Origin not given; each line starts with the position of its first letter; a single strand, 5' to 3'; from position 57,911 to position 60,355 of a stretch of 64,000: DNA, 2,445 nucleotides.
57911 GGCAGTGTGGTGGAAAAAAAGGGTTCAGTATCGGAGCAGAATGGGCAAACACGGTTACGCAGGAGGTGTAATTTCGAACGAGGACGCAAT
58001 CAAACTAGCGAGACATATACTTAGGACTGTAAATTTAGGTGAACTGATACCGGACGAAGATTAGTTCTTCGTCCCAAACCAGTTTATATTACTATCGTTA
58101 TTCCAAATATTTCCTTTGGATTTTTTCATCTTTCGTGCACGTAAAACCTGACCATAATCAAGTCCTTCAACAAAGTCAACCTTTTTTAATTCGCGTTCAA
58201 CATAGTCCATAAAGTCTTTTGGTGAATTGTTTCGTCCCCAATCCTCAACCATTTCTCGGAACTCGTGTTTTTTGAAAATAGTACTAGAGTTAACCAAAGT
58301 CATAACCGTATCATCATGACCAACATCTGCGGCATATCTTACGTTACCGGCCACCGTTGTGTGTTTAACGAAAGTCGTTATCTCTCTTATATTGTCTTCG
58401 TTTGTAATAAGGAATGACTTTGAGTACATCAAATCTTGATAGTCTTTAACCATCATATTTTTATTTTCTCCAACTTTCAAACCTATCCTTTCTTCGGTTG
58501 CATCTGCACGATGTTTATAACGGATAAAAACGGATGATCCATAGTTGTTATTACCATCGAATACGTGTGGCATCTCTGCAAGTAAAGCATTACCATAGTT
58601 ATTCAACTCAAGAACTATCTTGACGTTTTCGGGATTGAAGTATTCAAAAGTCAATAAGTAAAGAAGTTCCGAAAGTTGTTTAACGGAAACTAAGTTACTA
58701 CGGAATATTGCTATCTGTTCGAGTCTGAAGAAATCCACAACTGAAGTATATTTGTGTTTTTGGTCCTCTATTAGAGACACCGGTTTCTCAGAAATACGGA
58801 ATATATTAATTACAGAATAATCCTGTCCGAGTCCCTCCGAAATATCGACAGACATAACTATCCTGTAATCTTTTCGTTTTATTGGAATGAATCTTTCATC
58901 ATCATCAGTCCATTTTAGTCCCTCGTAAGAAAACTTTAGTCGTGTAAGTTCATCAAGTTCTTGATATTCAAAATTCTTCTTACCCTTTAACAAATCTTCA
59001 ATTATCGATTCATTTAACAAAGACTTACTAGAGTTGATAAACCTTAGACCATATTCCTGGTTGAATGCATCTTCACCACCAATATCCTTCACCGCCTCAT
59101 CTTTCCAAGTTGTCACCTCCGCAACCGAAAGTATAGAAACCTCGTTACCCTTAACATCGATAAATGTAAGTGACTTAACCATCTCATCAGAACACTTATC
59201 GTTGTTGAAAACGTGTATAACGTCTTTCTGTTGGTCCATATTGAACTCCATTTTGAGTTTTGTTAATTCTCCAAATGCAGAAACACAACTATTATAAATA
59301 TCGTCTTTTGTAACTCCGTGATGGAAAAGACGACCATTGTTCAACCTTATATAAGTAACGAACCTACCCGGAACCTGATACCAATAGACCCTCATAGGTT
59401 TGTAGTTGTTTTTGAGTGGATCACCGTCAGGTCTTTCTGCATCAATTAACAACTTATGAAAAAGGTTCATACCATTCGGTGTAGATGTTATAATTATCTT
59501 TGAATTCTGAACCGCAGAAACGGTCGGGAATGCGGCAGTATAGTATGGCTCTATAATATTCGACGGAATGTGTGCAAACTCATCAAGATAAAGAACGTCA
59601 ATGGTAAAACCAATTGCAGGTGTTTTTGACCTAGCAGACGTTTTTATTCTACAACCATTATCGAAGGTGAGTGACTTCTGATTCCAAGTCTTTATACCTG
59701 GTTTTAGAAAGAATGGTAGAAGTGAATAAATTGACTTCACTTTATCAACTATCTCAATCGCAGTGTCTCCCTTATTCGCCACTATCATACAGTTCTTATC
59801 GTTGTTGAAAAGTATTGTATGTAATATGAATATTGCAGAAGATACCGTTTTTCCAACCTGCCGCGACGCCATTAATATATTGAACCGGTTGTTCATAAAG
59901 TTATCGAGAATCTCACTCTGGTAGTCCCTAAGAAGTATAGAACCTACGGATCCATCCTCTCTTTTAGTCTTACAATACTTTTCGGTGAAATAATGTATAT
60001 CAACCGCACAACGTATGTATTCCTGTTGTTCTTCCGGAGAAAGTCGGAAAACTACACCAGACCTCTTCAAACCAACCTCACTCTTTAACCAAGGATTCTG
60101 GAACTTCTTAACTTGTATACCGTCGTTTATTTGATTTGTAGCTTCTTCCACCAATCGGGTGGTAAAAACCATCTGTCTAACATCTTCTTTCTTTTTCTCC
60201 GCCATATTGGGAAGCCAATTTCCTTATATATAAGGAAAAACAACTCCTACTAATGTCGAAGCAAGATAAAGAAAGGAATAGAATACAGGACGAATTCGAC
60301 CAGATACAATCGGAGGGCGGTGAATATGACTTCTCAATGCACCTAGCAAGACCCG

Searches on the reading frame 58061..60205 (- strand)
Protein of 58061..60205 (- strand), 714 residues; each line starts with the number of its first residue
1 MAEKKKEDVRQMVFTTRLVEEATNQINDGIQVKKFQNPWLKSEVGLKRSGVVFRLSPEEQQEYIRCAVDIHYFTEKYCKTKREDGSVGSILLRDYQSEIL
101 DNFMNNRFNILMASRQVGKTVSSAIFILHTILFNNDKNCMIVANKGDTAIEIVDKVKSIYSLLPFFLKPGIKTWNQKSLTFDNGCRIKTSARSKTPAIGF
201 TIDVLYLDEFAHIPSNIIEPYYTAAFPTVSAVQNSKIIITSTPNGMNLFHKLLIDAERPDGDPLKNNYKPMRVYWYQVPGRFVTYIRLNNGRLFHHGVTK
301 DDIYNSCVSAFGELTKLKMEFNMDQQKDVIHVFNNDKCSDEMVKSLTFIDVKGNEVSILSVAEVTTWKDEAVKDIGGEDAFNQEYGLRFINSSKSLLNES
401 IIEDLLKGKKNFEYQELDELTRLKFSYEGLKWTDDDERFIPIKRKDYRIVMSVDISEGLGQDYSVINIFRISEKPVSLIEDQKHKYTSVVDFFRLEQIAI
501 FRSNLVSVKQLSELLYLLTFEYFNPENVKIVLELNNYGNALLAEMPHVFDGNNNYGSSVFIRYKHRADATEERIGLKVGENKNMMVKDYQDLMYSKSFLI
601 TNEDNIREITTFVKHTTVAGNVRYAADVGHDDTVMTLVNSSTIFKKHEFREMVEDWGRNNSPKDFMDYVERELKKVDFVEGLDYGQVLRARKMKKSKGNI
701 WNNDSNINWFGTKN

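Call 3: search_protein_families(library=pfam, proteins=[window:58061-60205:-], max_evalue=1)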
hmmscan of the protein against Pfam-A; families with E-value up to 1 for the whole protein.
window:58061-60205:- (714 aa): 5 families
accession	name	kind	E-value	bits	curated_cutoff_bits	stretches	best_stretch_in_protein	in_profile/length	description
PF03237.21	Terminase_6N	-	1.1e-20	74.7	22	1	110-261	1-154/215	Terminase large subunit, T4likevirus-type, N-terminal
PF05876.18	GpA_ATPase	-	0.0028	17.8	25.6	1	95-244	14-174/247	Phage terminase large subunit gpA, ATPase domain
PF08346.17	AntA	-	0.044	14.8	27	1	662-698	13-45/68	AntA/AntB antirepressor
PF04851.21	ResIII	-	0.13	12.6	22.5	1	91-159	3-76/164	Type III restriction enzyme, res subunit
PF05127.21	NAT10_TcmA_helicase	-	0.14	12.5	22.7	1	111-222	2-110/176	RNA cytidine acetyltransferase NAT10/TcmA, helicase domain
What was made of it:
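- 58061..60205 (-): Large terminase subunit gene, convergent with clpS. This pairing is conserved across the main megaphage clade. Pfam Terminase_6N, E 1e-20 (call 3).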

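Call 4: search_protein_families(library=phrogs, proteins=[window:58061-60205:-], max_evalue=0.01)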
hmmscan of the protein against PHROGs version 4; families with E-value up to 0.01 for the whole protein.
window:58061-60205:- (714 aa): 12 families
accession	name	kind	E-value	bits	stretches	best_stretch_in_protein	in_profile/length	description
phrog_5989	-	head and packaging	1e-48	167.3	1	45-246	96-289/347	terminase large subunit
phrog_2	-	head and packaging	2.7e-36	126.7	1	91-651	265-597/807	terminase large subunit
phrog_36964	-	head and packaging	9.5e-27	94.4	2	120-245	435-559/890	terminase large subunit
phrog_38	-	head and packaging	6e-12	46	1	64-466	267-568/760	terminase large subunit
phrog_7579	-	head and packaging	2.7e-11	44.2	1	105-256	16-161/239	terminase large subunit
phrog_26724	-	unknown function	8.2e-08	33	1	78-242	21-182/192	-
phrog_9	-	head and packaging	8.5e-08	32.5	1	73-243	191-359/812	terminase large subunit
phrog_15503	-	unknown function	1.1e-06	29.2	1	87-219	66-201/245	-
phrog_17672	-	head and packaging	1.5e-05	25.2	1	89-190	47-152/395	terminase large subunit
phrog_32359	-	head and packaging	0.0005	20.8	1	63-171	64-173/210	terminase large subunit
phrog_22646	-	unknown function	0.0006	20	1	90-216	35-162/374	-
phrog_24361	-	head and packaging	0.00096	20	1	513-666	15-160/162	terminase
